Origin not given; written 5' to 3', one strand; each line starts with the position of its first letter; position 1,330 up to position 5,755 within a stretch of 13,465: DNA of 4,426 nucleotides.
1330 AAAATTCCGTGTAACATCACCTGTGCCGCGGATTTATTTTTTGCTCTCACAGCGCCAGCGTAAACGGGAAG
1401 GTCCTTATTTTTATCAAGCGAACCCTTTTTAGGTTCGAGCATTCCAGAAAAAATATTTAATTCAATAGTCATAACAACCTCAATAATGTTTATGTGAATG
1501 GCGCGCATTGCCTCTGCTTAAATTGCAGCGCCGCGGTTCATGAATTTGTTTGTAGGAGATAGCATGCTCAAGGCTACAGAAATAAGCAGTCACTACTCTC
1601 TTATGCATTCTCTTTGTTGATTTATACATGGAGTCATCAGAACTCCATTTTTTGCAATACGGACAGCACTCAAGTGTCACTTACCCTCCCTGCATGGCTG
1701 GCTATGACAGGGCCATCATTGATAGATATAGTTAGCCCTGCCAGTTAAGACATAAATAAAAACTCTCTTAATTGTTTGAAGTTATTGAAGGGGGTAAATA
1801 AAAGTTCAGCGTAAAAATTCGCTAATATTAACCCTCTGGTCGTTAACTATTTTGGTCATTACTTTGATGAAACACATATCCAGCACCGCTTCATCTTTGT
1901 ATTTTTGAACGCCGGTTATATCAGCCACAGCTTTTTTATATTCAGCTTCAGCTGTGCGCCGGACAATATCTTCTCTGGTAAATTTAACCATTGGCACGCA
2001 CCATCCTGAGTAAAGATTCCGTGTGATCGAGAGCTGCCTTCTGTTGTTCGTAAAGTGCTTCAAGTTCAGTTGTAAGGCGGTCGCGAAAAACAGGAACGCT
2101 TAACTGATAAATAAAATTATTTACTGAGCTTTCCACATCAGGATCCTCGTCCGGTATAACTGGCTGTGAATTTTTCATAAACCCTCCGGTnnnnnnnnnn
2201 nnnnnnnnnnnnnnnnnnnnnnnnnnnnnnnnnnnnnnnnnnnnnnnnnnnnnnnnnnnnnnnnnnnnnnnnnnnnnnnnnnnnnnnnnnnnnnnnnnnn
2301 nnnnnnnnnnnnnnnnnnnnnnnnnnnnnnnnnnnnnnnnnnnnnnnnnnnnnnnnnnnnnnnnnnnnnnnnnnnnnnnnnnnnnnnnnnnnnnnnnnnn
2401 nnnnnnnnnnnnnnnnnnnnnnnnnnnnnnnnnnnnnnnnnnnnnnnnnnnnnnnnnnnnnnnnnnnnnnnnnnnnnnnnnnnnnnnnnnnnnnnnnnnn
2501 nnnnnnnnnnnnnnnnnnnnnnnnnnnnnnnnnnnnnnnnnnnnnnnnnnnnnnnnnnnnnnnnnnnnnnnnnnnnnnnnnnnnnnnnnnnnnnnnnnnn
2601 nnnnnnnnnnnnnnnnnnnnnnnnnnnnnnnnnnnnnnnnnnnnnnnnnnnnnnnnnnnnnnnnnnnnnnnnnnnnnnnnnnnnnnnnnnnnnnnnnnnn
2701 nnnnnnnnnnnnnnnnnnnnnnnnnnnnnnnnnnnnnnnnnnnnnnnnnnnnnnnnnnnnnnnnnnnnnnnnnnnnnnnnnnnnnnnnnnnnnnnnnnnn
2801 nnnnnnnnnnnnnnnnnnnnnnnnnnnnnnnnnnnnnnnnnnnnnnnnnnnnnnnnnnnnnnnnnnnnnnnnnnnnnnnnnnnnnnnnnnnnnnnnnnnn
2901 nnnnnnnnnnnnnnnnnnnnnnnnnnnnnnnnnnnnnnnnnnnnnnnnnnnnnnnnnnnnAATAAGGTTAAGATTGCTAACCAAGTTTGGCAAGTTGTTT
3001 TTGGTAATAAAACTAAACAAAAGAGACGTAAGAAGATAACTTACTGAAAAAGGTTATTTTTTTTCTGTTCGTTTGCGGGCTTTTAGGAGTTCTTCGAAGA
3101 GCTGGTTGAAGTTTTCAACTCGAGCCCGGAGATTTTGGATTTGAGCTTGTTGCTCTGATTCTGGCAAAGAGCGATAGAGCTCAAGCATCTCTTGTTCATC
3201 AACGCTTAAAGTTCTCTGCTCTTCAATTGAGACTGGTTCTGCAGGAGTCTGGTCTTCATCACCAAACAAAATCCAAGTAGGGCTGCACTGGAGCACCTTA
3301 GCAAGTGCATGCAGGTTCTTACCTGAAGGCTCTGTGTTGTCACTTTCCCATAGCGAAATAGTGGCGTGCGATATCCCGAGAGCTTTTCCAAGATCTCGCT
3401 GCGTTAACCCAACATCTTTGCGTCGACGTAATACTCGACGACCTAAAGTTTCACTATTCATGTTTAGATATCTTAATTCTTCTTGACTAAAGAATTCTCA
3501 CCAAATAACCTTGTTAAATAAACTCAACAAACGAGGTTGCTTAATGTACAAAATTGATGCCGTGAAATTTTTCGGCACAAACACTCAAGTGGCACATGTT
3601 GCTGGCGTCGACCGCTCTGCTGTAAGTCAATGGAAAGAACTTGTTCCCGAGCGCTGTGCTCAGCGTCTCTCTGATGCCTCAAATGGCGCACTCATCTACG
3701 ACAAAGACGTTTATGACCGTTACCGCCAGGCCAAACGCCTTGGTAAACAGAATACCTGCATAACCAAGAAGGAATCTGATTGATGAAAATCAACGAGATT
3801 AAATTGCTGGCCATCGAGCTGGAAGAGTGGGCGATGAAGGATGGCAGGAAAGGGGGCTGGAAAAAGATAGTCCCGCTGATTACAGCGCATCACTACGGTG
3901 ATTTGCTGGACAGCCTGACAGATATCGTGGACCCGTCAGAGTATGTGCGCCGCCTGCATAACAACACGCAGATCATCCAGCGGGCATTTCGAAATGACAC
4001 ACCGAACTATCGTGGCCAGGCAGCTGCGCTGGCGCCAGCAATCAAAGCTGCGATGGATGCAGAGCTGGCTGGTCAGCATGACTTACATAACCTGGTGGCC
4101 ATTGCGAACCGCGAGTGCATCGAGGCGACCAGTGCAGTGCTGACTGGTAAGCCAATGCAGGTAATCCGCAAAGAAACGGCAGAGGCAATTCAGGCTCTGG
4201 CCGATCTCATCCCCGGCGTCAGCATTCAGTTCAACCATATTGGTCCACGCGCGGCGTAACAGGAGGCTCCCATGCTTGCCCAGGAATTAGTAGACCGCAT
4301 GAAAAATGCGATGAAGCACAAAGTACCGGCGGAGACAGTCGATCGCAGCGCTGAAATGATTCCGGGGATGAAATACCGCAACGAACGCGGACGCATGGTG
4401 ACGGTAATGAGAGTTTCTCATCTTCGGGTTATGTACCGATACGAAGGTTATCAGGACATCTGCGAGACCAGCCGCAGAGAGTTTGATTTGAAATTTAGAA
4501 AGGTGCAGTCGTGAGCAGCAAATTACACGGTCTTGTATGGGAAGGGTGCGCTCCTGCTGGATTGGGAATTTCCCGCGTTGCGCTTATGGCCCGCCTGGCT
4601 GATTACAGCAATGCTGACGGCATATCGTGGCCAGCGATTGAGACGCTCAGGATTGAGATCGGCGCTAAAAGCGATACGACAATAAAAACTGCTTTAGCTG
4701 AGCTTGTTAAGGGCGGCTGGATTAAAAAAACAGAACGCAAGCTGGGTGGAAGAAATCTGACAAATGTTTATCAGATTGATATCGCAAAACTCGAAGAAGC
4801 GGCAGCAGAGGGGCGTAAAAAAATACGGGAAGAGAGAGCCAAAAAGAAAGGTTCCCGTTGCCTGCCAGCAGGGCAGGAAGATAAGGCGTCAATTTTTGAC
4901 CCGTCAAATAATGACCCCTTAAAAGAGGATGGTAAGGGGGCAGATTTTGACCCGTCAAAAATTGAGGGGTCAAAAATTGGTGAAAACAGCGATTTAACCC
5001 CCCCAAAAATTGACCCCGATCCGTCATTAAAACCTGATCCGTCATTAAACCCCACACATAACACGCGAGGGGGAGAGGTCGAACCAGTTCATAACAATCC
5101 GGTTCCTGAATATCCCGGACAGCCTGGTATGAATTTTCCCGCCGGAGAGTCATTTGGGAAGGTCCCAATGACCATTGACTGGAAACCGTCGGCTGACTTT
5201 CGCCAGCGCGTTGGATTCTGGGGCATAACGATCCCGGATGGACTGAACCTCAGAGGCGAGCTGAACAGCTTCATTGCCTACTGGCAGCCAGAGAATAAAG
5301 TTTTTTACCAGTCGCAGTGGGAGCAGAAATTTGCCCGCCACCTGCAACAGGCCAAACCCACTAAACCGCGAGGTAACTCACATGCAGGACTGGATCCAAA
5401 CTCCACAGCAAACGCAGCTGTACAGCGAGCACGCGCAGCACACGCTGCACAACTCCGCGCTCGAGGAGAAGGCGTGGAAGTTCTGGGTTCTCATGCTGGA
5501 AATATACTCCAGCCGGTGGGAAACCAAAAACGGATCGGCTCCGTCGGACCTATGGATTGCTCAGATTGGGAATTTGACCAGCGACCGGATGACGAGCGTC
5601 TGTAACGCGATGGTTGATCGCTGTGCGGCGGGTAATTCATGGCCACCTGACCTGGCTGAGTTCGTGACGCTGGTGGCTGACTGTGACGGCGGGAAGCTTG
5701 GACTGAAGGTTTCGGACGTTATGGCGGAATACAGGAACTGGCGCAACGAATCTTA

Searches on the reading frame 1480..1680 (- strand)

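Call 7: search_protein_families(library=pfam, proteins=[window:1480-1680:-], max_evalue=0.1)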
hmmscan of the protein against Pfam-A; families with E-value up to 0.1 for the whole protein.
window:1480-1680:- (66 aa): 2 families
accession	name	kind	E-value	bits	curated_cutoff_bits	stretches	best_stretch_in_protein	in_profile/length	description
PF05605.18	zf-Di19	-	0.012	16.2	27.5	1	6-37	5-36/54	Drought induced 19 protein (Di19), zinc-binding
PF20728.2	Nairovirus_NSm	-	0.022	15.2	27.4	1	3-31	74-102/115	Nairovirus NSm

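Call 8: search_protein_families(library=phrogs, proteins=[window:1480-1680:-], max_evalue=0.1)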
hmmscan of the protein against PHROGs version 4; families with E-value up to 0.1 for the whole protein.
window:1480-1680:- (66 aa): 1 family
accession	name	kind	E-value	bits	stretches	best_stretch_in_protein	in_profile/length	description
phrog_26493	-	unknown function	0.0025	18.7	1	6-33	24-50/67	-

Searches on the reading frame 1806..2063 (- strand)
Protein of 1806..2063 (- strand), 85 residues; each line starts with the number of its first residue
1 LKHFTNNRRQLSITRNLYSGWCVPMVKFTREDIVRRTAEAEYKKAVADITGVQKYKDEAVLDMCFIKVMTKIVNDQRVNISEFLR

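Call 7: search_protein_families(library=pfam, proteins=[window:1806-2063:-], max_evalue=0.1)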
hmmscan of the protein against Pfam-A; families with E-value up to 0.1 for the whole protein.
window:1806-2063:- (85 aa): 1 family
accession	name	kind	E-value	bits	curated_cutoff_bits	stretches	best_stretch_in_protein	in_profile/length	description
PF07374.17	DUF1492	-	0.068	13.8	21.5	1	29-82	30-85/100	Protein of unknown function (DUF1492)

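Call 8: search_protein_families(library=phrogs, proteins=[window:1806-2063:-], max_evalue=0.1)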
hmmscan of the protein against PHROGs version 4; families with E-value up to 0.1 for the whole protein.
window:1806-2063:- (85 aa): 1 family
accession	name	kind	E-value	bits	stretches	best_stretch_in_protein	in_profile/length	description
phrog_33024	-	unknown function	0.028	15.3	1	1-37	1-34/60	-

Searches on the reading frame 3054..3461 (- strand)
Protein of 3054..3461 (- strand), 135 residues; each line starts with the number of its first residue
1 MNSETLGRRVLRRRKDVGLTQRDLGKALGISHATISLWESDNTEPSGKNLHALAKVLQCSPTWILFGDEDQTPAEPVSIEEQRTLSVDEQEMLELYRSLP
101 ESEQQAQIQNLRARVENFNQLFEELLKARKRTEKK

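Call 7: search_protein_families(library=pfam, proteins=[window:3054-3461:-], max_evalue=0.1)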
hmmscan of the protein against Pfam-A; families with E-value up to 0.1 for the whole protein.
window:3054-3461:- (135 aa): 15 families
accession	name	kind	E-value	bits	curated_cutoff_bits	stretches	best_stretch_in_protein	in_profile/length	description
PF01381.28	HTH_3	-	1e-15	57.9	23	1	12-64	3-55/55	Helix-turn-helix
PF13560.12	HTH_31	-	1.9e-09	38.1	27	1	6-61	2-58/64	Helix-turn-helix domain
PF13443.12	HTH_26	-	3.1e-07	31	22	1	14-61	6-54/63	Cro/C1-type HTH DNA-binding domain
PF07022.19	Phage_CI_repr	-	5.6e-07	30.2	22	1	17-70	10-63/65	Bacteriophage CI repressor helix-turn-helix domain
PF12844.13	HTH_19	-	3.6e-06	27.2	30.2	1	7-65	1-59/64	Helix-turn-helix domain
PF13384.12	HTH_23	-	3.2e-05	24.1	24.6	1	9-38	9-37/50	Homeodomain-like domain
PF04545.22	Sigma70_r4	-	0.00035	20.5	24.1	1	8-36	10-38/50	Sigma-70, region 4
PF13936.12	HTH_38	-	0.00064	19.9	27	1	8-36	10-38/44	Helix-turn-helix domain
PF12802.13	MarR_2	-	0.0083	16.7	27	1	12-36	15-38/61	MarR family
PF18024.7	HTH_50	-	0.018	15.2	27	1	22-35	27-40/50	Helix-turn-helix domain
PF13412.12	HTH_24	-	0.044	13.8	21.9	1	15-35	14-34/48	Winged helix-turn-helix DNA-binding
PF20432.4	Xre-like-HTH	-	0.045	14.5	25.8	1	17-36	22-41/63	Antitoxin Xre-like helix-turn-helix domain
PF10199.14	Adaptin_binding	-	0.057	14.6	32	1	95-133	56-81/98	Alpha and gamma adaptin binding protein p34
PF15731.11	MqsA_antitoxin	-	0.093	13.3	30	0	7-61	71-124/131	Antitoxin component of bacterial toxin-antitoxin system, MqsA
PF13744.12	HTH_37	-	0.094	13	27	0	6-37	19-50/80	Helix-turn-helix domain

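Call 8: search_protein_families(library=phrogs, proteins=[window:3054-3461:-], max_evalue=0.1)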
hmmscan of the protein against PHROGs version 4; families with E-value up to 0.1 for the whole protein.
window:3054-3461:- (135 aa): 42 families (the best 25 are shown)
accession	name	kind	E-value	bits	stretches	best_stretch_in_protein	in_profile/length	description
phrog_8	-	transcription regulation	3.1e-19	70.6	1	4-112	160-257/346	transcriptional regulator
phrog_4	-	transcription regulation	9.1e-17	62.1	1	4-84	135-205/400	transcriptional repressor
phrog_4836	-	transcription regulation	3.5e-16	60.4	1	4-97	74-161/194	CII-like regulator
phrog_3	-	transcription regulation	2.7e-14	54.8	1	3-102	86-185/430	transcriptional repressor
phrog_2328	-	transcription regulation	1.2e-13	52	1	3-83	13-99/128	transcriptional repressor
phrog_2967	-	transcription regulation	3.3e-13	50.7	1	4-106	9-97/225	transcriptional regulator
phrog_5823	-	transcription regulation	1.1e-11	45.5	1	3-124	4-125/404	transcriptional regulator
phrog_2439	-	transcription regulation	1.2e-10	41.8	1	4-127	6-110/367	transcriptional regulator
phrog_4739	-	unknown function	6.7e-10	39.8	1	8-85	70-146/167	-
phrog_3037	-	transcription regulation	9.7e-10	39.6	1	22-112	32-124/189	transcriptional repressor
phrog_5736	-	transcription regulation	3.8e-09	37.8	1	20-131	21-130/133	transcriptional regulator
phrog_2104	-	unknown function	2.3e-08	35.1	1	10-58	44-91/103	-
phrog_7241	-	transcription regulation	4.6e-07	30.9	1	13-61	69-117/122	transcriptional regulator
phrog_1373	-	transcription regulation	4.1e-05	24.6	1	10-60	68-118/166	transcriptional regulator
phrog_5301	-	transcription regulation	0.00027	22.1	1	1-118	5-125/132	transcriptional repressor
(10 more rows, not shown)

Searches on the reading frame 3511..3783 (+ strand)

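Call 7: search_protein_families(library=pfam, proteins=[window:3511-3783:+], max_evalue=0.1)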
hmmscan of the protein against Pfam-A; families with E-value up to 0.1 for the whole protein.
window:3511-3783:+ (90 aa): 3 families
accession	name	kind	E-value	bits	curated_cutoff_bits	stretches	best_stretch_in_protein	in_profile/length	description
PF14549.12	P22_Cro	-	1.4e-12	47.6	30.2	1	15-68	3-56/60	DNA-binding transcriptional regulator Cro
PF15943.11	YdaS_toxin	-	0.00082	19.6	30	1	16-59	3-49/65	Bacterial toxin YdaS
PF12535.13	Nudix_N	-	0.083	13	27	0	49-72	6-29/56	Hydrolase of X-linked nucleoside diphosphate N terminal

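Call 8: search_protein_families(library=phrogs, proteins=[window:3511-3783:+], max_evalue=0.1)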
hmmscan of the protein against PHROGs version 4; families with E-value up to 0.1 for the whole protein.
window:3511-3783:+ (90 aa): 6 families
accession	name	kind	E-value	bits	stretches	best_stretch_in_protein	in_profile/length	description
phrog_409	-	transcription regulation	1.2e-19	72.1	1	9-81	12-85/127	transcriptional regulator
phrog_3638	-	transcription regulation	7.6e-05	23.7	1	22-46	27-51/73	CII-like transcriptional activator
phrog_35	-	transcription regulation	0.0013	19.8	1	16-61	80-128/181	transcriptional repressor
phrog_4044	-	head and packaging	0.04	14.4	1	16-58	34-75/180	terminase small subunit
phrog_2856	-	transcription regulation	0.055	14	1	8-43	45-81/165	transcriptional regulator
phrog_191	-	transcription regulation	0.065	14.5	1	23-52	25-54/106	CII-like transcriptional activator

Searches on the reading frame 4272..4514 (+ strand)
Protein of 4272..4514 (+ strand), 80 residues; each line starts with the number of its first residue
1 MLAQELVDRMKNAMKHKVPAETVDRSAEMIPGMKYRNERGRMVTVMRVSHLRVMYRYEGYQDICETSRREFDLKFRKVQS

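Call 7: search_protein_families(library=pfam, proteins=[window:4272-4514:+], max_evalue=0.1)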
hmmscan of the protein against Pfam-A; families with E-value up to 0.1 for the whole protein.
window:4272-4514:+ (80 aa): 1 family
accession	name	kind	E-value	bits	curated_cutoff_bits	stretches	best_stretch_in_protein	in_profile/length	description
PF13973.12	DUF4222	-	1.1e-11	44.5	27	1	29-79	3-53/53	Domain of unknown function (DUF4222)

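Call 8: search_protein_families(library=phrogs, proteins=[window:4272-4514:+], max_evalue=0.1)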
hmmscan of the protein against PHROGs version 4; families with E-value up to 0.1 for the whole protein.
window:4272-4514:+ (80 aa): 3 families
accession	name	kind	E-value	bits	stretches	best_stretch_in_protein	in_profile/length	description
phrog_285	-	unknown function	6.8e-08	33.5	1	28-79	4-53/83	-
phrog_1343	-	unknown function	0.00029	21.8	1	34-79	7-54/59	-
phrog_17208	-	unknown function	0.043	14.7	1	7-58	135-188/207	-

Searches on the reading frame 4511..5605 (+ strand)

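Call 7: search_protein_families(library=pfam, proteins=[window:4511-5605:+], max_evalue=0.1)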
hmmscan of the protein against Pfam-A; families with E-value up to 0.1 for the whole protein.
window:4511-5605:+ (364 aa): 2 families
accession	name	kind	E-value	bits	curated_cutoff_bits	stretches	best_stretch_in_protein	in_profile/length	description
PF17948.6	DnaT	-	4.4e-14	52.4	25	1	219-281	2-60/69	DnaT DNA-binding domain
PF13730.12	HTH_36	-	5.5e-06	26.5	25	1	25-71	10-55/55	Helix-turn-helix domain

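Call 8: search_protein_families(library=phrogs, proteins=[window:4511-5605:+], max_evalue=0.1)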
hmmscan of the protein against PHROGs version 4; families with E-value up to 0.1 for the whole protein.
window:4511-5605:+ (364 aa): 17 families
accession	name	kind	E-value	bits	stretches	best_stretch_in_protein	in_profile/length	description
phrog_11896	-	DNA, RNA and nucleotide metabolism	2.3e-44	153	1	1-154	1-145/225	primosomal protein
phrog_1032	-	DNA, RNA and nucleotide metabolism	6.6e-35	122.5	1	25-300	22-264/281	replication initiation protein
phrog_15931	-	unknown function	1e-31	111.4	1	173-354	159-346/482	-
phrog_1408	-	DNA, RNA and nucleotide metabolism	7.5e-29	102.2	1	56-314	58-281/302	replication initiation protein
phrog_391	-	DNA, RNA and nucleotide metabolism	2.3e-25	90.8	1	1-182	1-166/298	replication initiation O-like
phrog_3992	-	DNA, RNA and nucleotide metabolism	2.3e-20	74.4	1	99-354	103-343/345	primosomal protein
phrog_2509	-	DNA, RNA and nucleotide metabolism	1.4e-15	58.6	1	211-295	178-265/277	replication initiation protein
phrog_270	-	DNA, RNA and nucleotide metabolism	3.7e-12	47.3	1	18-141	45-152/383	replication initiation protein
phrog_8540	-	DNA, RNA and nucleotide metabolism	2.5e-09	38.6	1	26-113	23-109/196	replication initiation O-like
phrog_428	-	DNA, RNA and nucleotide metabolism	4e-09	37.1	1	26-129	111-198/455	replication initiation protein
phrog_678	-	DNA, RNA and nucleotide metabolism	1.1e-07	32.7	1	26-149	80-196/346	replication initiation O-like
phrog_186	-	DNA, RNA and nucleotide metabolism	0.0034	18.1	1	20-109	41-130/308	DnaD-like helicase loader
phrog_4617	-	DNA, RNA and nucleotide metabolism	0.018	15.7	1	25-96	22-93/223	replication initiation protein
phrog_345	-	DNA, RNA and nucleotide metabolism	0.019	15.7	1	29-141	56-185/297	replication initiation O-like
phrog_1835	-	DNA, RNA and nucleotide metabolism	0.023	15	1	24-113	50-142/301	HTH DNA binding protein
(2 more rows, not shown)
